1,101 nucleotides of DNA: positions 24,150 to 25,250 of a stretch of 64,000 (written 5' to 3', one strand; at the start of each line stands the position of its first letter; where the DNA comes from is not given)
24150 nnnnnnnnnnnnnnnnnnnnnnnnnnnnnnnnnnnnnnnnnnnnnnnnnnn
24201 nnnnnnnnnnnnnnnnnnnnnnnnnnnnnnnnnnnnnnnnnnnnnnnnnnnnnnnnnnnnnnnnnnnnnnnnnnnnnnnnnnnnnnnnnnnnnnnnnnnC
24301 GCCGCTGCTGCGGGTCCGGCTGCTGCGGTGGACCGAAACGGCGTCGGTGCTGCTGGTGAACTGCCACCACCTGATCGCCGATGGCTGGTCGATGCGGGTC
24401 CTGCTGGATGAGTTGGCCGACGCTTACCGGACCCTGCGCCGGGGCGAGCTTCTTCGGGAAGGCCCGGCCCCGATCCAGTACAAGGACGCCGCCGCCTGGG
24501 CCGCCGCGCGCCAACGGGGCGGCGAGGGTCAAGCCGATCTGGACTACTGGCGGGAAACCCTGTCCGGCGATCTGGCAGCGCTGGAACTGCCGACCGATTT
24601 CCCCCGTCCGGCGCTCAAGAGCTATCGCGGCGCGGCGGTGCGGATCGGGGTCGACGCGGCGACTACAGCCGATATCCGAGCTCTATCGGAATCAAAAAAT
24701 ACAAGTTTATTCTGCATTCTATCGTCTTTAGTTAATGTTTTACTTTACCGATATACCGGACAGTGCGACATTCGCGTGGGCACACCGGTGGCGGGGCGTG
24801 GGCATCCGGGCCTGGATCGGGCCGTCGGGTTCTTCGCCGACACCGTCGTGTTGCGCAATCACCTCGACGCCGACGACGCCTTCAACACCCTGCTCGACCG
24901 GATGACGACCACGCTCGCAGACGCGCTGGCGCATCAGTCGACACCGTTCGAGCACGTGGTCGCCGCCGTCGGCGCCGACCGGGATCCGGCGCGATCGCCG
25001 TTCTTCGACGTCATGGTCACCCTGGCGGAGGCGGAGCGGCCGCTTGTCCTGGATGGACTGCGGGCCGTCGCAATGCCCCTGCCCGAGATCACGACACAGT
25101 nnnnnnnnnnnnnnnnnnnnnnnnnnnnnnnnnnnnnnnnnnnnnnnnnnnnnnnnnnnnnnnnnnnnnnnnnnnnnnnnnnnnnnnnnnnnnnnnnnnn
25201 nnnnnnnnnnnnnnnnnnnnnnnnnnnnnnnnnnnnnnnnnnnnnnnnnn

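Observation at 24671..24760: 90-bp AT-rich, rare-codon patch inside a conserved C-domain segment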

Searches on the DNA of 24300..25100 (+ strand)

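Call 34: search_dna_similar(query=window:24650-24780:+, collection=plasmids, mode=distant, max_evalue=10)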
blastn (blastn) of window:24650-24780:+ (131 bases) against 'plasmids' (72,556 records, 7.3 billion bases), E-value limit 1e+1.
Records with a match: 4; places in all: 4; records where one place covers at least 80% of the query: 0.
Best place of each record, by identity: 95-99% 1; 80-90% 3.
By first word of the organism name: Escherichia 1; Bacillus 1; Borrelia 1; Rhodococcus 1.
By predicted mobility (MOB-suite, as given by PLSDB): non-mobilizable 3; mobilizable 1.
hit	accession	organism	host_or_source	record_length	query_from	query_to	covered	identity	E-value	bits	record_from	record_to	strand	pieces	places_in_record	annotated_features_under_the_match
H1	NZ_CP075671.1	Escherichia coli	Homo sapiens,stool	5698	55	88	26%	86.1%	4e+0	37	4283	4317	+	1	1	MFS transporter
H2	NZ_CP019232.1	Bacillus thuringiensis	-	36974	83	114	24%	87.5%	3e-1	41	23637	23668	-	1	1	non-ribosomal peptide synthetase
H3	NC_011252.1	Borrelia recurrentis A1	-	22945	33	64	24%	85.3%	4e+0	37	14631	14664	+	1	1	protelomerase family protein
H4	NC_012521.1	Rhodococcus opacus B4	-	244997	13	35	18%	95.7%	4e+0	38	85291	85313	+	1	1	DDE-type integrase/transposase/recombinase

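Call 58: search_rna_families(source=window, start=24300, end=25100, threshold=evalue, max_evalue=1)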
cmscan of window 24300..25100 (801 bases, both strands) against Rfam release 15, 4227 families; matches with E-value up to 1: 0.
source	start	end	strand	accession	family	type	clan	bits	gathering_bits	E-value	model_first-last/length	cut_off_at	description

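Call 66: search_dna_similar(query=window:24650-24780:+, collection=phages, mode=distant, max_evalue=1)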
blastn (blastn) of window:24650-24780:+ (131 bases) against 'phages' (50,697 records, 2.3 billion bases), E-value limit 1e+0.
Records with a match: 2; places in all: 2; records where one place covers at least 80% of the query: 0.
Best place of each record, by identity: 80-90% 2.
By first word of the organism name: Salmonella 2.
By host as written in the record: Salmonella enterica serovar pullorum 2.
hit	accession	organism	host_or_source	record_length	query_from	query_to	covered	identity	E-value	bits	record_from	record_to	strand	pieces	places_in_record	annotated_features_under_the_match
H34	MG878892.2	Salmonella phage vB_SpuP_Spp16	Salmonella enterica serovar pullorum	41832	80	108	22%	89.7%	4e-1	40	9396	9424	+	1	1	DNA ligase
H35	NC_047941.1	Salmonella phage vB_SpuP_Spp16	Salmonella enterica serovar pullorum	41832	80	108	22%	89.7%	4e-1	40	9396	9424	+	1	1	DNA ligase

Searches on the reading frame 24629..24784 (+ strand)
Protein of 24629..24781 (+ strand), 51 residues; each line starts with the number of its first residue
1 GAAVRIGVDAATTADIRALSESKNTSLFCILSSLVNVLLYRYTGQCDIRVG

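Call 16: find_homologous_proteins(query=window:24659-24784:+, max_evalue=10)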
Query seq(42 aa): no candidate shares three 5-residue words with the query. No homologue found.

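Call 25: find_related_loci(query=window:24629-24781:+, collection=metagenome_contigs, flank=3000)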
Query window:24629-24781:+ (51 aa) in metagenome_contigs; peptide patterns used: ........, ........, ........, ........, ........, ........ (x = any residue, [..] = any of these).
600 stretches matched a pattern (row limit reached: there are more); 2 encode a relative of the query (tblastn E <= 1e-3); 2 distinct loci.
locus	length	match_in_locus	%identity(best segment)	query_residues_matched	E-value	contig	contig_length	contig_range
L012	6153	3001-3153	39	1-51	8e-9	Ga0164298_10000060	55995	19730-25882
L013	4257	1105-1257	37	1-51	2e-8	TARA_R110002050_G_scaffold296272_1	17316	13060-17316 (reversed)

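Call 30: search_protein_representatives(protein=window:24653-24781:+)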
Query: 43 residues. Proteins with E-value up to 0.001 (for the whole library): 1733; up to 1e-10: 205; up to 1e-30: 1. The best 150 are listed.
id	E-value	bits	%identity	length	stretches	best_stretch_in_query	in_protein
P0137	5.9e-38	138.2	57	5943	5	3-43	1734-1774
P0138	9.4e-30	113.3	46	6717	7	1-43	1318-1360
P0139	3.3e-27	105.5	42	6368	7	5-43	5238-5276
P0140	2.2e-26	103.0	48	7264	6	7-43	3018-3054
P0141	2.5e-24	96.8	44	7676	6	1-43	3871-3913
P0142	1.3e-23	94.6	43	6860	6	9-43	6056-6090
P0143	5.2e-23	92.8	53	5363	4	6-43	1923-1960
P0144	3.8e-22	90.1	41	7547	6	5-43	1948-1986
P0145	2.7e-21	87.6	39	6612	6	4-43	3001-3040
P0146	3.3e-21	87.3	47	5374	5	1-43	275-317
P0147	4.9e-21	86.8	46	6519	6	10-43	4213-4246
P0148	7.2e-21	86.2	48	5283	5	2-42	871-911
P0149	5.8e-20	83.5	45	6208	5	9-43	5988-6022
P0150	7.4e-20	83.2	55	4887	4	8-43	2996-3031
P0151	1.1e-19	82.6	50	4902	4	8-43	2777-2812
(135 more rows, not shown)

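Call 40: search_dna_similar(query=window:24653-24781:+, collection=plasmids, mode=protein, max_evalue=0.001, max_rows=30)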
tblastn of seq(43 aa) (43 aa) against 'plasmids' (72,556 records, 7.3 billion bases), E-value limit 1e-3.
Records with a match: 29; places in all: 29; records where one place covers at least 80% of the query: 29.
Best place of each record, by identity: <60% 29.
By first word of the organism name: Agrobacterium 10; Pseudanabaena 2; Methylocystis 2; Trichormus 2; Azotobacter 1; Allorhizobium 1; Nostoc 1; Gloeocapsa 1; Acaryochloris 1; Eleftheria 1; and 7 more.
By predicted mobility (MOB-suite, as given by PLSDB): non-mobilizable 18; conjugative 7; mobilizable 4.
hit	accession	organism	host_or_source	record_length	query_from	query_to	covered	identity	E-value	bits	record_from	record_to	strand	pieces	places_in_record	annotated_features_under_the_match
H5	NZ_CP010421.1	Azotobacter chroococcum NCIMB 8003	cell culture,soil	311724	3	43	95%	51.2%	3e-5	45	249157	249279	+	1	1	non-ribosomal peptide synthetase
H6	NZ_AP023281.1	Agrobacterium vitis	Vitis vinifera,grapevine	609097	1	43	100%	48.8%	1e-6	49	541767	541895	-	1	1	non-ribosomal peptide synthetase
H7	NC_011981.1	Allorhizobium ampelinum S4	Vitis vinifera cv. 'Izsaki Sarfeher'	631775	1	43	100%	48.8%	2e-6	49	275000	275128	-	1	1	non-ribosomal peptide synthetase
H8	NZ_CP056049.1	Agrobacterium vitis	Vitis vinifera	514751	1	43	100%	46.5%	3e-6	48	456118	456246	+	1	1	non-ribosomal peptide synthetase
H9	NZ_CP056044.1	Agrobacterium vitis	Vitis vinifera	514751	1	43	100%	46.5%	3e-6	48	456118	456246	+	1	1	non-ribosomal peptide synthetase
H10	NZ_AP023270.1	Agrobacterium vitis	Vitis vinifera,grapevine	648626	1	43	100%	46.5%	5e-6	47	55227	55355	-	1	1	non-ribosomal peptide synthetase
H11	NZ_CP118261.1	Agrobacterium vitis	Grape,cell culture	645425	1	43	100%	46.5%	5e-6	47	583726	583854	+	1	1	non-ribosomal peptide synthetase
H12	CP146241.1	Agrobacterium vitis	Vitis vinifera,cell culture,Grape gall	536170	1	43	100%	46.5%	5e-6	47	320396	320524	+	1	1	non-ribosomal peptide synthetase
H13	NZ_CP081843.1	Agrobacterium vitis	Vitis,Cell culture,South Africa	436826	1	43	100%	46.5%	5e-6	47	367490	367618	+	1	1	non-ribosomal peptide synthetase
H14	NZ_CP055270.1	Agrobacterium vitis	Vitis vinifera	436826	1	43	100%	46.5%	5e-6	47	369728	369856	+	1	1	non-ribosomal peptide synthetase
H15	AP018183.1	Nostoc carneum NIES-2107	-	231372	2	43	98%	47.6%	2e-4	43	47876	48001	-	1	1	amino acid adenylation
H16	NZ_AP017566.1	Pseudanabaena sp. ABRG5-3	-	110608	7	43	86%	54.1%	2e-4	43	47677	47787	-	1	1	non-ribosomal peptide synthetase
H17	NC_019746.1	Gloeocapsa sp. PCC 7428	-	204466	2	43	98%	47.6%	3e-4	42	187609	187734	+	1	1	non-ribosomal peptide synthetase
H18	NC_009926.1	Acaryochloris marina MBIC11017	-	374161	2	43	98%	47.6%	7e-4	41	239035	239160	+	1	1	non-ribosomal peptide synthetase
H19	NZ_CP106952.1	Eleftheria terrae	soil sample,soil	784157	3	43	95%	48.8%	2e-4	42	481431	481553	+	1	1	non-ribosomal peptide synthase/polyketide synthase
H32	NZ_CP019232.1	Bacillus thuringiensis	-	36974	5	43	91%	43.6%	5e-4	42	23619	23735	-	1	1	non-ribosomal peptide synthetase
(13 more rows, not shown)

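Call 47: get_annotated_region(hit=H32, flank=6000)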
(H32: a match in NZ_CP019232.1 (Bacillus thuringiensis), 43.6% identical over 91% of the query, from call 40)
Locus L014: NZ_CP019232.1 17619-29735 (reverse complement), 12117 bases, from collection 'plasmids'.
description: Bacillus thuringiensis strain YGd22-03 plasmid pYGD36, complete sequence
organism: Bacillus thuringiensis (NCBI taxid 1428)
taxonomy: Bacteria; Bacillota; Bacilli; Bacillales; Bacillaceae; Bacillus; Bacillus thuringiensis
host: -; source: -; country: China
typing (MOB-suite, as given by PLSDB): non-mobilizable
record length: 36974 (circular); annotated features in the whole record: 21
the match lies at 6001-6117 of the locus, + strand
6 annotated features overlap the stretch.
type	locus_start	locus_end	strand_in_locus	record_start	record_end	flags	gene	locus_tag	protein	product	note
CDS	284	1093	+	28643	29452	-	-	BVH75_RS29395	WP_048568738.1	4'-phosphopantetheinyl transferase superfamily protein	-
CDS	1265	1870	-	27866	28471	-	-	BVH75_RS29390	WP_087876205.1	NUDIX domain-containing protein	-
CDS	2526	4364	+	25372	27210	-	-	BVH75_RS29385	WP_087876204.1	aminotransferase class V-fold PLP-dependent enzyme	-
CDS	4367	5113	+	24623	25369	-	-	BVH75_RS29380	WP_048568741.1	phosphocholine cytidylyltransferase family protein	-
CDS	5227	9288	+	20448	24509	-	-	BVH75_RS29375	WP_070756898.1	non-ribosomal peptide synthetase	-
CDS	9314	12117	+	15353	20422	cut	-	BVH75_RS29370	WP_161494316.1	non-ribosomal peptide synthetase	-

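Call 48: get_annotated_region(hit=H15, flank=6000)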
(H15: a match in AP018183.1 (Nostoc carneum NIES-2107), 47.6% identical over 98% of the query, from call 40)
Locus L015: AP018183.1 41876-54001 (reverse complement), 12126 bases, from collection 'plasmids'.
description: Nostoc carneum NIES-2107 plasmid plasmid3 DNA, complete genome
organism: Nostoc carneum NIES-2107 (NCBI taxid 1973483)
taxonomy: Bacteria; Cyanobacteriota; Cyanophyceae; Nostocales; Nostocaceae; Nostoc; Nostoc carneum; Nostoc carneum NIES-2107
host: -; source: -; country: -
typing (MOB-suite, as given by PLSDB): non-mobilizable; replicon rep_cluster_37; mating-pair formation MPF_T
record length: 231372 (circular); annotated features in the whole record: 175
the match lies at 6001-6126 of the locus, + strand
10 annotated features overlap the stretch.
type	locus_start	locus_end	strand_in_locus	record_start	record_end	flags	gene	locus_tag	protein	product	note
CDS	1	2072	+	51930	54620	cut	-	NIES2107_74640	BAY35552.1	AMP-dependent synthetase and ligase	-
CDS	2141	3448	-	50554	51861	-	-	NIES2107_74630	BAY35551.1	hypothetical protein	-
CDS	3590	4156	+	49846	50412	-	-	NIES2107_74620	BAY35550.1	phosphopantetheine-binding protein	-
CDS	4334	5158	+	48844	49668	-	-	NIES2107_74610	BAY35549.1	phytanoyl-CoA dioxygenase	-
CDS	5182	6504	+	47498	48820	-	-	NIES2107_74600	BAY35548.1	amino acid adenylation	-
CDS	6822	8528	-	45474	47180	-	-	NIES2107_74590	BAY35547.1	hypothetical protein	-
CDS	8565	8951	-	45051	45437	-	-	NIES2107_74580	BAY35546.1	hypothetical protein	-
CDS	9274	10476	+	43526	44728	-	-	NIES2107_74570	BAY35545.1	hypothetical protein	-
CDS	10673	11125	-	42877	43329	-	-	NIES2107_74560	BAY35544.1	hypothetical protein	-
CDS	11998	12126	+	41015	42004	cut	-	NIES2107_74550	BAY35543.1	hypothetical protein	-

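Call 49: get_annotated_region(hit=H16, flank=6000)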
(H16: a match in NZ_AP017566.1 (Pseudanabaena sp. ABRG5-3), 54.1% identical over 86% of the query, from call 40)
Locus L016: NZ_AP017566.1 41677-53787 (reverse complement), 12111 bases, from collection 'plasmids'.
description: Pseudanabaena sp. ABRG5-3 plasmid ABRG53f, complete sequence
organism: Pseudanabaena sp. ABRG5-3 (NCBI taxid 685565)
taxonomy: Bacteria; Cyanobacteriota; Cyanophyceae; Pseudanabaenales; Pseudanabaenaceae; Pseudanabaena; Pseudanabaena sp. ABRG5-3
host: -; source: -; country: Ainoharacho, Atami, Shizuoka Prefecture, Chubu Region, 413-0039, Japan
typing (MOB-suite, as given by PLSDB): non-mobilizable
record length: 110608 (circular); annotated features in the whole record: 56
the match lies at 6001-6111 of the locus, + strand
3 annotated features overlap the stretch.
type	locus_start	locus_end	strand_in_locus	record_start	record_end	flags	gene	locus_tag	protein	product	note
CDS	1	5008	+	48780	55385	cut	-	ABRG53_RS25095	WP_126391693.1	non-ribosomal peptide synthetase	-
CDS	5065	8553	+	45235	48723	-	-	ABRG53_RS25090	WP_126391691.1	non-ribosomal peptide synthetase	-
CDS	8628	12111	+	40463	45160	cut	-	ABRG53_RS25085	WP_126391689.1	type I polyketide synthase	-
